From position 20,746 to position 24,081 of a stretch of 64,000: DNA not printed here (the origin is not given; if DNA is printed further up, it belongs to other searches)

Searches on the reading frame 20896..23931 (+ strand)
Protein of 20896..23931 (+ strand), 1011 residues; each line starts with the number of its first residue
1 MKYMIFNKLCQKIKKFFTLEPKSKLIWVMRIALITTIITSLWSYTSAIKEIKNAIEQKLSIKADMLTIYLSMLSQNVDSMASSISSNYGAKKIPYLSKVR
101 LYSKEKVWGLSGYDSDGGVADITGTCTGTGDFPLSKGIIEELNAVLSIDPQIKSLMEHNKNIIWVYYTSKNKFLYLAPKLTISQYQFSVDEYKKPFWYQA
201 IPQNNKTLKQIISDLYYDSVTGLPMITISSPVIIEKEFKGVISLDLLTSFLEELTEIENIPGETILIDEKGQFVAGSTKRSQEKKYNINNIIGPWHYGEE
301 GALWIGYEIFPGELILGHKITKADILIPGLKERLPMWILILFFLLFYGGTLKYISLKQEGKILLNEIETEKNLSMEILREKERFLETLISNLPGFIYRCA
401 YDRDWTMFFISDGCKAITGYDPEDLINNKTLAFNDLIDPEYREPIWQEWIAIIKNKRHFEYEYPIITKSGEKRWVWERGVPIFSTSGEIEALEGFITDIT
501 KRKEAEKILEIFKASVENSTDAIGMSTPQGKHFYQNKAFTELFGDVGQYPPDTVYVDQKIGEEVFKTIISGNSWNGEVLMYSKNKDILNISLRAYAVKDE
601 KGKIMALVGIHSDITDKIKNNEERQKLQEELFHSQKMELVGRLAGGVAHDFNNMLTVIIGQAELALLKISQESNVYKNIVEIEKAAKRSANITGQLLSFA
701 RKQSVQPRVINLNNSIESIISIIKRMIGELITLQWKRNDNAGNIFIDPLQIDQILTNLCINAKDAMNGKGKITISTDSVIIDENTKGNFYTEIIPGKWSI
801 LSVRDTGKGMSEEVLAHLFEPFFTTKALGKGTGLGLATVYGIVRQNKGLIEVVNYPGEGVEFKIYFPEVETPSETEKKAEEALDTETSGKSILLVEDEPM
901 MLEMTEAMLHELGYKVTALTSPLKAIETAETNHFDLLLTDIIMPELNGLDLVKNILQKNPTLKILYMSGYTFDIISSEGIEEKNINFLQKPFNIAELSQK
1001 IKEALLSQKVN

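Call 96: search_protein_families(library=pfam, proteins=[window:20896-23931:+], max_evalue=0.00001)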
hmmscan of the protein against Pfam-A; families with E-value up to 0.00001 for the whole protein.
window:20896-23931:+ (1011 aa): 9 families
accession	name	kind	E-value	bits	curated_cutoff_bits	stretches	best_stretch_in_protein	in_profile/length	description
PF00072.30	Response_reg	-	3.2e-22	79.2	30.2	1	892-1002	1-111/111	Response regulator receiver domain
PF08447.18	PAS_3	-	1.8e-21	76.6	25.6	1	409-495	3-88/89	PAS fold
PF02518.31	HATPase_c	-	4.2e-17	63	26.4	1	747-868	2-109/111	Histidine kinase-, DNA gyrase B-, and HSP90-like ATPase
PF13426.13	PAS_9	-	1.5e-16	61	27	2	521-616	2-103/103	PAS domain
PF02743.24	dCache_1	-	1.2e-10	41.8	45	1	149-286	57-194/240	Cache domain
PF08448.16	PAS_4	-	3e-08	34.3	23.1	0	391-504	3-110/110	PAS fold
PF22673.2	MCP-like_PDC_1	-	3.5e-08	34.3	27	1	159-251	28-111/113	Methyl-accepting chemotaxis protein-like, first PDC sensor domain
PF00512.31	HisKA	-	1.2e-06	28.9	26.9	1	641-704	3-65/66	His Kinase A (phospho-acceptor) domain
PF00989.32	PAS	-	2.1e-06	28.1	22.6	0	384-499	2-113/113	PAS fold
